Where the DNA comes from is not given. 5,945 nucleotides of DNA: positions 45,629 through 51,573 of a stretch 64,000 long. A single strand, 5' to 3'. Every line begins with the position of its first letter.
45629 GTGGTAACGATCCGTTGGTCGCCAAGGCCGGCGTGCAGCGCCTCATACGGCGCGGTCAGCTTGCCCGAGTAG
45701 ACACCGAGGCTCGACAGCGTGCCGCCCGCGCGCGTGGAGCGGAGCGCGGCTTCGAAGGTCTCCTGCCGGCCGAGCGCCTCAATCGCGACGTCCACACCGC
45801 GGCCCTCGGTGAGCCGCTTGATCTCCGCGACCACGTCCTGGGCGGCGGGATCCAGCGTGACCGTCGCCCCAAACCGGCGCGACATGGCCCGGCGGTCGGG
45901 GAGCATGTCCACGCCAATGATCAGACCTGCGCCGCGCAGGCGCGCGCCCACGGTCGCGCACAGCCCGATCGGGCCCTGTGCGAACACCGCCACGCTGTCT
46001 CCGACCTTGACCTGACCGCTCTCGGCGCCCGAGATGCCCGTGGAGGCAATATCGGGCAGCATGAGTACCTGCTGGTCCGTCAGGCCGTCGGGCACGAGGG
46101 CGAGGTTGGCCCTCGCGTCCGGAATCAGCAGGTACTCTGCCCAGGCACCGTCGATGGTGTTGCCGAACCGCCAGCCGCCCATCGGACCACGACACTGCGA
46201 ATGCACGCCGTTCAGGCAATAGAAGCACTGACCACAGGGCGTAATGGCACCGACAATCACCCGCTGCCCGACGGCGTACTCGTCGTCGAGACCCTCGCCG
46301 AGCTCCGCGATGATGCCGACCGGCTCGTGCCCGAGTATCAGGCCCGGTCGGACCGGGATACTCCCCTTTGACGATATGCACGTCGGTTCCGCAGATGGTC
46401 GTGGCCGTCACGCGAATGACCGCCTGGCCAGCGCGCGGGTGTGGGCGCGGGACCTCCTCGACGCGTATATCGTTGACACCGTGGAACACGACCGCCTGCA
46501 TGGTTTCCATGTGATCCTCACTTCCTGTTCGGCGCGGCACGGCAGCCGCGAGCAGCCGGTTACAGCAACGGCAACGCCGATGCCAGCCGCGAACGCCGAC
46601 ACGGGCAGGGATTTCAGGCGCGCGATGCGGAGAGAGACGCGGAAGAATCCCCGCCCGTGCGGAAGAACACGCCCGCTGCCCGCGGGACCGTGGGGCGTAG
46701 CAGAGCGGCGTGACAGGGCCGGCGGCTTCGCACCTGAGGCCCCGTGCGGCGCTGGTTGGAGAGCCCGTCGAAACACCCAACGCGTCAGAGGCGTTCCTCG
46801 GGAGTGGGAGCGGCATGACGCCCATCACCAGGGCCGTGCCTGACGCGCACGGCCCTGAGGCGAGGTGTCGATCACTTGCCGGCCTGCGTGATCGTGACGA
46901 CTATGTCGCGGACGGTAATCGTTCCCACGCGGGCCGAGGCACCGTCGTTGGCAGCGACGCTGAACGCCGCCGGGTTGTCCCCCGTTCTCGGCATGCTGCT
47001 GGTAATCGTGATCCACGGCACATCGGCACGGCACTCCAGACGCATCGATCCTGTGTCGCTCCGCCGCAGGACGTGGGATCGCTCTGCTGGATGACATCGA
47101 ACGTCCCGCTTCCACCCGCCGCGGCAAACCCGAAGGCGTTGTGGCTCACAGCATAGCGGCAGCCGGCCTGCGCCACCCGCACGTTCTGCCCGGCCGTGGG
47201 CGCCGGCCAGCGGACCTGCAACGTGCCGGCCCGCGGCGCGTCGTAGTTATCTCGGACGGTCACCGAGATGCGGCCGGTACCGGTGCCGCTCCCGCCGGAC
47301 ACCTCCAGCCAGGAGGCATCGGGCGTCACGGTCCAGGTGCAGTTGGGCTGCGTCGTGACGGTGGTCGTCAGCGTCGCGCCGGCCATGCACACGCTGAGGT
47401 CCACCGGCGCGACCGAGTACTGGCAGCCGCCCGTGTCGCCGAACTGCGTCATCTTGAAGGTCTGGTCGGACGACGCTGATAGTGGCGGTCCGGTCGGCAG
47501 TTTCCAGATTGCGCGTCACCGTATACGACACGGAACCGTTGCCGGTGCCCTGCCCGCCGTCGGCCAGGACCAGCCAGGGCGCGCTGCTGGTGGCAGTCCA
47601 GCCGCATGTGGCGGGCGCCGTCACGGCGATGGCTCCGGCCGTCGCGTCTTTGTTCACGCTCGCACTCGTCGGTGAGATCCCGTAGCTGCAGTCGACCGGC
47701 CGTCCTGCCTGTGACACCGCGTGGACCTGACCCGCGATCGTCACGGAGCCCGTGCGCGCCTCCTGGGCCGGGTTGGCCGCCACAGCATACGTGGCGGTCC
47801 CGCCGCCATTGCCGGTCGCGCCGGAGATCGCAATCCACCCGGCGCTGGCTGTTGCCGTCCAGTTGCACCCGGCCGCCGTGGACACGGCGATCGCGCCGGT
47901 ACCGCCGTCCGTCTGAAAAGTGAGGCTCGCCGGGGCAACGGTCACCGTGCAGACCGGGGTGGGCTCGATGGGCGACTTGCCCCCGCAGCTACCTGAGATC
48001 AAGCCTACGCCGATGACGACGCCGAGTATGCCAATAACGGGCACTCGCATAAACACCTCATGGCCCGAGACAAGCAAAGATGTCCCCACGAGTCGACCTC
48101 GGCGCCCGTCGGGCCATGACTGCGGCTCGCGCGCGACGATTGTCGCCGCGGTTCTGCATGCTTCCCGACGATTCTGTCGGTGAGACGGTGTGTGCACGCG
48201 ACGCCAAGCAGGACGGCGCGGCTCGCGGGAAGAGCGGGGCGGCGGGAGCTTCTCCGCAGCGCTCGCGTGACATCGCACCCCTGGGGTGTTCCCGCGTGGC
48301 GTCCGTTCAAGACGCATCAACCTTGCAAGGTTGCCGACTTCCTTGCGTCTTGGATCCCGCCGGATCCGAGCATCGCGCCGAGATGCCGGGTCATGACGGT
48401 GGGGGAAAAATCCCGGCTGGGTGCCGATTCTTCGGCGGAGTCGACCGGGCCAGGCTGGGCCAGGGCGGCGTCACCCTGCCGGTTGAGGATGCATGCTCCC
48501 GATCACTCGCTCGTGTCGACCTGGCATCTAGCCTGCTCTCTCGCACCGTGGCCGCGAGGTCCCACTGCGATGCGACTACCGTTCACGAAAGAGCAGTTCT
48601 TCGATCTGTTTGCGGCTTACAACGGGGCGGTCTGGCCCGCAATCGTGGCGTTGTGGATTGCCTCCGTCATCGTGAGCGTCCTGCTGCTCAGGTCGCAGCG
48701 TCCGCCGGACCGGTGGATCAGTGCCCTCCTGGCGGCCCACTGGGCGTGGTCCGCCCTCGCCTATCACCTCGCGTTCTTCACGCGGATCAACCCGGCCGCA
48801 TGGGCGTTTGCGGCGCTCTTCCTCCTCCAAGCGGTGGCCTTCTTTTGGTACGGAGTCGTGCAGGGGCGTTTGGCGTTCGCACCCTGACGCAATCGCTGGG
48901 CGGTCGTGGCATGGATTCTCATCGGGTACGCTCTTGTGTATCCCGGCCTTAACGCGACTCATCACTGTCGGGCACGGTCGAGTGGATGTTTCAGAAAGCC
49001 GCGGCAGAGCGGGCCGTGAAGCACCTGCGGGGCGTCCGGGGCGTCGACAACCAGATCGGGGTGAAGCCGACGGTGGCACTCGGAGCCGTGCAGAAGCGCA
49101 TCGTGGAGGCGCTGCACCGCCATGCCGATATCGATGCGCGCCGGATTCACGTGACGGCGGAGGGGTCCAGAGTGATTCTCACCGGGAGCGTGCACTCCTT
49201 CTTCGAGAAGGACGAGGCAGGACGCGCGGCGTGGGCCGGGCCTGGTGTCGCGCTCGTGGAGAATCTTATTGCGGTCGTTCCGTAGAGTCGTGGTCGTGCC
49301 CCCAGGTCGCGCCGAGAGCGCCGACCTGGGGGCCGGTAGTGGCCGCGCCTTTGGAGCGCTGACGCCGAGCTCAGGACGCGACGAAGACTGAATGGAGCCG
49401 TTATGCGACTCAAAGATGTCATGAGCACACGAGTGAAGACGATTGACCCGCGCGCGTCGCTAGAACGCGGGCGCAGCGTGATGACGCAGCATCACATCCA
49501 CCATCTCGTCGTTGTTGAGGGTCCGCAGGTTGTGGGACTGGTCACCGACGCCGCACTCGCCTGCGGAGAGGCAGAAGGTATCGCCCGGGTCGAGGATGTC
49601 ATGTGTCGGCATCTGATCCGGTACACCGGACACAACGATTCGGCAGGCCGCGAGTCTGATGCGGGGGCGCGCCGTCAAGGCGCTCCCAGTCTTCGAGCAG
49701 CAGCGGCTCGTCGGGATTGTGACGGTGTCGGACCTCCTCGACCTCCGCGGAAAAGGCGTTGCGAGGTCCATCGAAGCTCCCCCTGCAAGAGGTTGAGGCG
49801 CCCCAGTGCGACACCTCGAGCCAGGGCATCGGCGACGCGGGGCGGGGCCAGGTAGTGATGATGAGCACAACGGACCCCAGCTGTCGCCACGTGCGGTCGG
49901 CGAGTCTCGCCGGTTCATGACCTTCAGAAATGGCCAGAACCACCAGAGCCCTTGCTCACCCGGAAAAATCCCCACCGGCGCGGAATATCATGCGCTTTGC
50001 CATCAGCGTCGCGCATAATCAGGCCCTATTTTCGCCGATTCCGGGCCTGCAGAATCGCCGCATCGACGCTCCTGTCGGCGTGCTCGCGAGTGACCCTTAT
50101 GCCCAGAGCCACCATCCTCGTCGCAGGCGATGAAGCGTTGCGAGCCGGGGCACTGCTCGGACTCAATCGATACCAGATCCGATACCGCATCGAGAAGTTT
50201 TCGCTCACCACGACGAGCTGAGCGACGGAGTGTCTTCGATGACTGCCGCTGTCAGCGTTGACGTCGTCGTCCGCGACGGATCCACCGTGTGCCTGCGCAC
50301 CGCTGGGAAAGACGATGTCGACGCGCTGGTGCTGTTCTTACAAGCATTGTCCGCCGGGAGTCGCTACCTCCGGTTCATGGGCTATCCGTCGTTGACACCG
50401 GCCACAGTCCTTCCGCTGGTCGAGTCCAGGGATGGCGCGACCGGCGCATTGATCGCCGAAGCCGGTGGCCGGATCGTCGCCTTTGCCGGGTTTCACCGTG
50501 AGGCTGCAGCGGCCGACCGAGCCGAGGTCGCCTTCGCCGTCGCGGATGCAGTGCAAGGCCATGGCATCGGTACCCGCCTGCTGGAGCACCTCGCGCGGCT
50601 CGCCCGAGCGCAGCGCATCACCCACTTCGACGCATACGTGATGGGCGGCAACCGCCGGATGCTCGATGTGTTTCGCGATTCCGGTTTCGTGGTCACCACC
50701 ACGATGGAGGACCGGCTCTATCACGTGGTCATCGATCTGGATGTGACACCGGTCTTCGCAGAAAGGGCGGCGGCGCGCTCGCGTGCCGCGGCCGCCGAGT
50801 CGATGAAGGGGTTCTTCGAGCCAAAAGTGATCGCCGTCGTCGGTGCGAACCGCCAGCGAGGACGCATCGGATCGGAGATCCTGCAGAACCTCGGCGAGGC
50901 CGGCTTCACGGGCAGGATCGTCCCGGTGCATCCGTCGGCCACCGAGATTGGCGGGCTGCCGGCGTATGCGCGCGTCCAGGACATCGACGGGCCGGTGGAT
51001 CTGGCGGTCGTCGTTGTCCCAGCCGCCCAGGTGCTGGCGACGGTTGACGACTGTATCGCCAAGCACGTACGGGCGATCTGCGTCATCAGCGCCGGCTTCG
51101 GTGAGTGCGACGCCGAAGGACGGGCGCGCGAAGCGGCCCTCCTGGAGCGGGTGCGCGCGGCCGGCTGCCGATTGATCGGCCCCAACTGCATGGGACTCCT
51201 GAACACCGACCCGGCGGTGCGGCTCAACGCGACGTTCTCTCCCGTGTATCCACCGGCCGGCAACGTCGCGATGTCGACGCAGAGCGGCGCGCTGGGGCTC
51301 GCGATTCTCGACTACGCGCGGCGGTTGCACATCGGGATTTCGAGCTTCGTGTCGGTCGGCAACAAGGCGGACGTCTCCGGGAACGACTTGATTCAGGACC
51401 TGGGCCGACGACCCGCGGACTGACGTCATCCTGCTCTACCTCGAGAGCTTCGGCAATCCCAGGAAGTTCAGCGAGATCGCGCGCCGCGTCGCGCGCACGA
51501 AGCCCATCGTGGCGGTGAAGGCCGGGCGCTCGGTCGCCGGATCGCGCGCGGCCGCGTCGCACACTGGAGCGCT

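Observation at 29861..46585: USP-rich dormancy/hypoxia-type gene set apparently run by a sigma-54 activator and a FixL-like kinase instead of a DosR/FixJ-type regulator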

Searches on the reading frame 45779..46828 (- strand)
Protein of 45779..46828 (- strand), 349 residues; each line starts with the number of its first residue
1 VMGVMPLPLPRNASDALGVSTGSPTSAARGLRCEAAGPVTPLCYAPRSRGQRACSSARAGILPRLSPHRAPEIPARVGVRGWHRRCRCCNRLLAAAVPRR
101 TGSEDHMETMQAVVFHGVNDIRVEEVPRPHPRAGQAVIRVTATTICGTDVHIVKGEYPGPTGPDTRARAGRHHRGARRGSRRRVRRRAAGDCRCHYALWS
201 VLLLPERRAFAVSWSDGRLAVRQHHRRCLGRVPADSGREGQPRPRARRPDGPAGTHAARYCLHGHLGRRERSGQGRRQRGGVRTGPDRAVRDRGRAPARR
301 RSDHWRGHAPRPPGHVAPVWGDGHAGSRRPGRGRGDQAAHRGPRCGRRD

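Call 6: search_protein_families(library=pfam, proteins=[window:45779-46828:-], max_evalue=0.01)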
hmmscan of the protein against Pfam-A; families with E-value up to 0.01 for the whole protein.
window:45779-46828:- (349 aa): 1 family
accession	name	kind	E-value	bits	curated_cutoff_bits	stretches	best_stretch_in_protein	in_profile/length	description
PF08240.17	ADH_N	-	0.00016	22.3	23.5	1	133-163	2-33/104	Alcohol dehydrogenase GroES-like domain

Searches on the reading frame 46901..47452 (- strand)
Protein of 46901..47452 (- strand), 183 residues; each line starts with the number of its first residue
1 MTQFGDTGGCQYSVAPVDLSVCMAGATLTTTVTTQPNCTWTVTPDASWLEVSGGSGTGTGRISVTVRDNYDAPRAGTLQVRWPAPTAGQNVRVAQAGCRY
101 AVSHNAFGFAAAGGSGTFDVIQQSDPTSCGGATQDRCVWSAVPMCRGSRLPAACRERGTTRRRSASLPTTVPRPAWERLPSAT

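Call 9: search_protein_families(library=pfam, proteins=[window:46901-47452:-], max_evalue=0.001)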
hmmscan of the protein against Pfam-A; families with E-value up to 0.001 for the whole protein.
window:46901-47452:- (183 aa): 2 families
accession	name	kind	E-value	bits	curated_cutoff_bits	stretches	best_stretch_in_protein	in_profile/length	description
PF13004.13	BACON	-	4.3e-06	27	25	1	39-95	2-60/61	Putative binding domain, N-terminal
PF19190.6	BACON_2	-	6.5e-05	23.2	25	1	29-66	20-61/94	Viral BACON domain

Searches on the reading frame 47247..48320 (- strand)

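Call 9: search_protein_families(library=pfam, proteins=[window:47247-48320:-], max_evalue=0.001)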
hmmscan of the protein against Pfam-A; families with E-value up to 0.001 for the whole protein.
window:47247-48320:- (357 aa): 2 families
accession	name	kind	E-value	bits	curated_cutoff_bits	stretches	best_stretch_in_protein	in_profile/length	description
PF19190.6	BACON_2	-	2.5e-18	66.2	25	2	126-197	2-80/94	Viral BACON domain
PF13004.13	BACON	-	1.2e-11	44.8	25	2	154-204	3-60/61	Putative binding domain, N-terminal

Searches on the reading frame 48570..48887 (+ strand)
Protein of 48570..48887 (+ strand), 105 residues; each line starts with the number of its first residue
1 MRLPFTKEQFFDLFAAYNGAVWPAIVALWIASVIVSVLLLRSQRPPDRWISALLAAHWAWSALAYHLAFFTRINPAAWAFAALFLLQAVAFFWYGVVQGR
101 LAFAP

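Call 61: search_protein_families(library=pfam, proteins=[window:48570-48887:+], max_evalue=1)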
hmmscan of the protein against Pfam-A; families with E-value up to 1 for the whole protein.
window:48570-48887:+ (105 aa): 1 family
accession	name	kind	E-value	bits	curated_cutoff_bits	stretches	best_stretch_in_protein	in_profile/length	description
PF19540.4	DUF6064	-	5.7e-19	69.3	27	1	8-103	2-97/210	Family of unknown function (DUF6064)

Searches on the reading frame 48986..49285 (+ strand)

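Call 9: search_protein_families(library=pfam, proteins=[window:48986-49285:+], max_evalue=0.001)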
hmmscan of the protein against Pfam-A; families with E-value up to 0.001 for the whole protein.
window:48986-49285:+ (99 aa): 1 family
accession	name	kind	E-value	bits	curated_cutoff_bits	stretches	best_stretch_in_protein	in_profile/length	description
PF04972.22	BON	-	1e-17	64.6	27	1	35-99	5-69/69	BON domain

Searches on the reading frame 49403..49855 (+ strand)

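Call 9: search_protein_families(library=pfam, proteins=[window:49403-49855:+], max_evalue=0.001)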
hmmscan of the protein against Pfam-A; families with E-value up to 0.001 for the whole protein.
window:49403-49855:+ (150 aa): 1 family
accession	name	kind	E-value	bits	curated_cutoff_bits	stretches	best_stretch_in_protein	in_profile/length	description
PF00571.33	CBS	-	2e-08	34.9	24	1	4-50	2-49/57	CBS domain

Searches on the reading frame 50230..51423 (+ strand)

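Call 9: search_protein_families(library=pfam, proteins=[window:50230-51423:+], max_evalue=0.001)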
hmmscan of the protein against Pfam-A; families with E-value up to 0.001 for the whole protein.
window:50230-51423:+ (397 aa): 7 families
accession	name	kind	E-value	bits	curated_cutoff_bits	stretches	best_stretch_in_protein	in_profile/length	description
PF13380.12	CoA_binding_2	-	1.7e-25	90.1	22.8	1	199-325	1-115/116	CoA binding domain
PF13607.11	Succ_CoA_lig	-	2.1e-15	57.1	27.4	1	343-395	1-53/138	Succinyl-CoA ligase like flavodoxin domain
PF00583.31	Acetyltransf_1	-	4.6e-12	46.7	20.7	1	67-153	29-116/116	Acetyltransferase (GNAT) family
PF02629.25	CoA_binding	-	2.6e-11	44.5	22.3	1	198-289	3-97/97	CoA binding domain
PF13508.13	Acetyltransf_7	-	1.4e-08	35.4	27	1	74-136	6-66/84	Acetyltransferase (GNAT) domain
PF13302.13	Acetyltransf_3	-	1.1e-05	26.6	25.4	1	20-154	2-138/138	Acetyltransferase (GNAT) domain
PF13673.13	Acetyltransf_10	-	0.0008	19.8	23.6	0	69-157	29-111/128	Acetyltransferase (GNAT) domain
